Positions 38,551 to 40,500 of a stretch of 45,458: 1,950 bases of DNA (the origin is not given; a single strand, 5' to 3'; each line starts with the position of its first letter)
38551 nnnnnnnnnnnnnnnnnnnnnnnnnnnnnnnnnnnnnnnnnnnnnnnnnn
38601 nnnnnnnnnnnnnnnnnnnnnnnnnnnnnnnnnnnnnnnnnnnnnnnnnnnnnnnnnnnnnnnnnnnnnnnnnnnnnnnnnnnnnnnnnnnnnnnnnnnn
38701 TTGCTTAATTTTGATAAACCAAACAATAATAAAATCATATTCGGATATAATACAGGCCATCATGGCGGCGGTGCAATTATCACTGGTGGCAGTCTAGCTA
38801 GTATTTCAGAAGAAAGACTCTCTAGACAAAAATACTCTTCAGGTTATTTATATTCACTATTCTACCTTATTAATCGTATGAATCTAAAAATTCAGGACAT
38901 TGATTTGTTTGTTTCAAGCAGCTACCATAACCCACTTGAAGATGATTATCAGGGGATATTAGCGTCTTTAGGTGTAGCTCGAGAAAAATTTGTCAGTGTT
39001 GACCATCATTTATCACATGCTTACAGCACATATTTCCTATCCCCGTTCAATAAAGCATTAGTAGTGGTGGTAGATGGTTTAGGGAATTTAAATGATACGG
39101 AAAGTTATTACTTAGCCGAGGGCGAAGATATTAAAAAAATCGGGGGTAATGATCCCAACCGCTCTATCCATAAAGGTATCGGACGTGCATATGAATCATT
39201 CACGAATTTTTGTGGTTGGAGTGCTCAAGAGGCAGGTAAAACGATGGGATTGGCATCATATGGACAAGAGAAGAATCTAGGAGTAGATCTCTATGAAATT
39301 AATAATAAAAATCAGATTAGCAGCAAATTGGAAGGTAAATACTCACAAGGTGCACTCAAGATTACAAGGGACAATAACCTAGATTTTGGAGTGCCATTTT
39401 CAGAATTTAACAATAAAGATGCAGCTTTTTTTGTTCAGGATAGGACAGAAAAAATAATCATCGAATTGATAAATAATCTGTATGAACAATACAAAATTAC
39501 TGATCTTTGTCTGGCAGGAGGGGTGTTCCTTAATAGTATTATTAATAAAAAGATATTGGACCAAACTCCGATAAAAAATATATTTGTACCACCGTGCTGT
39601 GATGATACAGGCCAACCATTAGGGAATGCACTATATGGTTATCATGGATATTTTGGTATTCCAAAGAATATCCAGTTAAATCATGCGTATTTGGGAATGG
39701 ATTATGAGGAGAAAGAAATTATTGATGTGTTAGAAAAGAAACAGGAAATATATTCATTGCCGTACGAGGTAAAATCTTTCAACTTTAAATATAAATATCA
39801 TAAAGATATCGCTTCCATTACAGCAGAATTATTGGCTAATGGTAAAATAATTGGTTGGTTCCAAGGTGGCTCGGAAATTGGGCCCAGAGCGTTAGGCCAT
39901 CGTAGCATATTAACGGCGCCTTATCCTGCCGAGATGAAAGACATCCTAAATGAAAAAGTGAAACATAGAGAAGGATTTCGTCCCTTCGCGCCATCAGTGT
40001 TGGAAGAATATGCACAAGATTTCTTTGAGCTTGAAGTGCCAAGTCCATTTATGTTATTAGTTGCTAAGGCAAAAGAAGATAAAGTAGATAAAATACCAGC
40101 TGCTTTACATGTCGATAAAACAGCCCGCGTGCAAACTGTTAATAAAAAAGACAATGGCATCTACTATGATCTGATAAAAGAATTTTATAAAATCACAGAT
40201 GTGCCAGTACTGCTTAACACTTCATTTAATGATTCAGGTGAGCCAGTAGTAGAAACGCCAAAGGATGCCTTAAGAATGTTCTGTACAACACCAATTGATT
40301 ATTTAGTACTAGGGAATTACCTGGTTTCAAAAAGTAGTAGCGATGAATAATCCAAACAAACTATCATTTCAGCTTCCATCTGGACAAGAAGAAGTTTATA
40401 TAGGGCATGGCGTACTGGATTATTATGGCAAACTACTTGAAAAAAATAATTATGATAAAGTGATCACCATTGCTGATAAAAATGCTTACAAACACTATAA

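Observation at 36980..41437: Translationally coupled kinase / nucleotidyltransferase / carbamoyltransferase / sugar-phosphate-cyclase cassette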

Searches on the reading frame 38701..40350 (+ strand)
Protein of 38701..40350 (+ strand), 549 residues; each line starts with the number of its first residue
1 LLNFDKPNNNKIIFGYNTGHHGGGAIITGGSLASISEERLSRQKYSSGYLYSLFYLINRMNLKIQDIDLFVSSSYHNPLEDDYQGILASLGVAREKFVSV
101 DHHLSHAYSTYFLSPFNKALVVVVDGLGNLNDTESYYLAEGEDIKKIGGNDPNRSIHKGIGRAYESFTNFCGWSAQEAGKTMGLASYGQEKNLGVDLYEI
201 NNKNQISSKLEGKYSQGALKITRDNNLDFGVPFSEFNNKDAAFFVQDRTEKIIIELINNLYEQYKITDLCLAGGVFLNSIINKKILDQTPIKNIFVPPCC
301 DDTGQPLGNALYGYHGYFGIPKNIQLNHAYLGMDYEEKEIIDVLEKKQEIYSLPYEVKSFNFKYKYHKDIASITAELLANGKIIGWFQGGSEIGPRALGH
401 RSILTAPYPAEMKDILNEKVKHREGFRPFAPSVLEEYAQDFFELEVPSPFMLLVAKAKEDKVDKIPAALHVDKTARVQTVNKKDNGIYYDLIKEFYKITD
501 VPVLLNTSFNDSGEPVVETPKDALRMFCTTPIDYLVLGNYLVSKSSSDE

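Call 3: search_protein_families(library=pfam, proteins=[window:38701-40350:+], max_evalue=0.01)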
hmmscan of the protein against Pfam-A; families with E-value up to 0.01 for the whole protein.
window:38701-40350:+ (549 aa): 5 families
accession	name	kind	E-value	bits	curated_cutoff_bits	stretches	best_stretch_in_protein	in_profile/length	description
PF16861.10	Carbam_trans_C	-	1.8e-70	236.3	27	1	375-544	1-170/170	Carbamoyltransferase C-terminus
PF02543.21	Carbam_trans_N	-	3.9e-35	122.3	24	1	94-311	124-346/346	Carbamoyltransferase N-terminus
PF00814.31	TsaD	-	0.00039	20.7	24.8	1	96-302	83-257/264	tRNA N6-adenosine threonylcarbamoyltransferase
PF22521.2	HypF_C_2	-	0.0019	18.5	27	1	239-289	167-217/241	Carbamoyltransferase, Kae1-like Domain, second subdomain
PF01300.24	Sua5_yciO_yrdC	-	0.0093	15.9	25.1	0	434-541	61-156/178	Telomere recombination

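Call 4: search_protein_families(library=ncbifam, proteins=[window:38701-40350:+], max_evalue=0.01)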
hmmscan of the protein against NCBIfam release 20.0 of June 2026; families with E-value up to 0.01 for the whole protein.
window:38701-40350:+ (549 aa): 4 families
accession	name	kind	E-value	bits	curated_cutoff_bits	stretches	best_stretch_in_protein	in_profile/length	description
NF041651.1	nodul_NodU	equivalog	2.7e-42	145.3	1000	2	374-514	388-527/556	nodulation protein NodU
TIGR00143.1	hypF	equivalog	2.9e-05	22.4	466.1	0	235-309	657-736/741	carbamoyltransferase HypF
TIGR00329.1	gcp_kae1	subfamily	0.0022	17.3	207.8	1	97-298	103-293/305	tRNA (adenosine(37)-N6)-threonylcarbamoyltransferase complex transferase subunit TsaD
TIGR03723.1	T6A_TsaD_YgjD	equivalog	0.0042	16.2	296.1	1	96-289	103-283/314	tRNA (adenosine(37)-N6)-threonylcarbamoyltransferase complex transferase subunit TsaD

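Call 13: search_solved_structures(query=window:38701-40350:+, max_evalue=0.001)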
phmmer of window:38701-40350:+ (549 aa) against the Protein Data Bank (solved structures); distinct sequences matched with E-value up to 0.001: 12.
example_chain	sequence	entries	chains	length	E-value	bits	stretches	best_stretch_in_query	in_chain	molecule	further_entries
7xb6_A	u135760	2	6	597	2.9e-64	220.7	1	92-544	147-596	Carbamoyltransferase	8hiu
9s2t_A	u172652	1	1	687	7.5e-63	216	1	99-544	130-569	Decarbamoylnovobiocin carbamoyltransferase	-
7vzq_A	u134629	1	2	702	9.1e-61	209.1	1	93-546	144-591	GdmN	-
7vyj_A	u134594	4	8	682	1.6e-60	208.3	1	93-546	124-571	GdmN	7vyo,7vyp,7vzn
7vx0_A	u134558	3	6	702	1.8e-60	208.2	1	93-546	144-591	GdmN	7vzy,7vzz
7vzu_A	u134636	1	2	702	1.8e-60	208.2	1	93-546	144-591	GdmN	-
3ven_A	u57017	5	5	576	4.6e-60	206.8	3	364-545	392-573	O-carbamoyltransferase TobZ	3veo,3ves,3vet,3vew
3ver_A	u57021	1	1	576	1.5e-59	205.1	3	364-545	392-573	O-carbamoyltransferase TobZ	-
3vf4_A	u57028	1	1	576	3.8e-59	203.8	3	364-545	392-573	O-carbamoyltransferase TobZ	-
3vex_A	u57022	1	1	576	4.2e-59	203.6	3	364-545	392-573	O-carbamoyltransferase TobZ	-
3vf2_A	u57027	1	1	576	5.3e-59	203.3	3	364-545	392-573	O-carbamoyltransferase TobZ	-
3vez_A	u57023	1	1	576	1e-58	202.4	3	364-545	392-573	O-carbamoyltransferase TobZ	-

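Call 26: search_protein_families(library=padloc, proteins=[window:38701-40350:+], max_evalue=0.01)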
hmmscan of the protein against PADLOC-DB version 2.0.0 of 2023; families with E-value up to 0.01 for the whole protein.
window:38701-40350:+ (549 aa): 0 families

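Call 70: list_cluster_members(proteins=[P0001, P0063, window:38701-40350:+, window:42436-43611:-, window:18684-20489:-])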
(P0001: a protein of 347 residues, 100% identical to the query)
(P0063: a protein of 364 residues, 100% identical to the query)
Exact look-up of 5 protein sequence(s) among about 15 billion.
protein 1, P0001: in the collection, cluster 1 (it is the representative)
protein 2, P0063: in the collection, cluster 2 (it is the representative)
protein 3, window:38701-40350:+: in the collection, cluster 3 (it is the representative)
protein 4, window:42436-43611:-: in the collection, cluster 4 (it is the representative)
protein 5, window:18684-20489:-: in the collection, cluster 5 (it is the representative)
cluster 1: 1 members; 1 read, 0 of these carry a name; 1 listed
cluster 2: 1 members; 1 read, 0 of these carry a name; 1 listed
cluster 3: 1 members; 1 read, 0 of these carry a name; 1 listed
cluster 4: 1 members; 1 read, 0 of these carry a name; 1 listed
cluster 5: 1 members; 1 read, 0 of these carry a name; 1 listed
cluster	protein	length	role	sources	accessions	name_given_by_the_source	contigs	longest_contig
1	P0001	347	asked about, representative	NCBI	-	-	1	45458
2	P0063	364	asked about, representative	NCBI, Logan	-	-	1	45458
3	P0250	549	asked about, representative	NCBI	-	-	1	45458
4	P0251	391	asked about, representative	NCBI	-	-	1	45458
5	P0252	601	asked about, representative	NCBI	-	-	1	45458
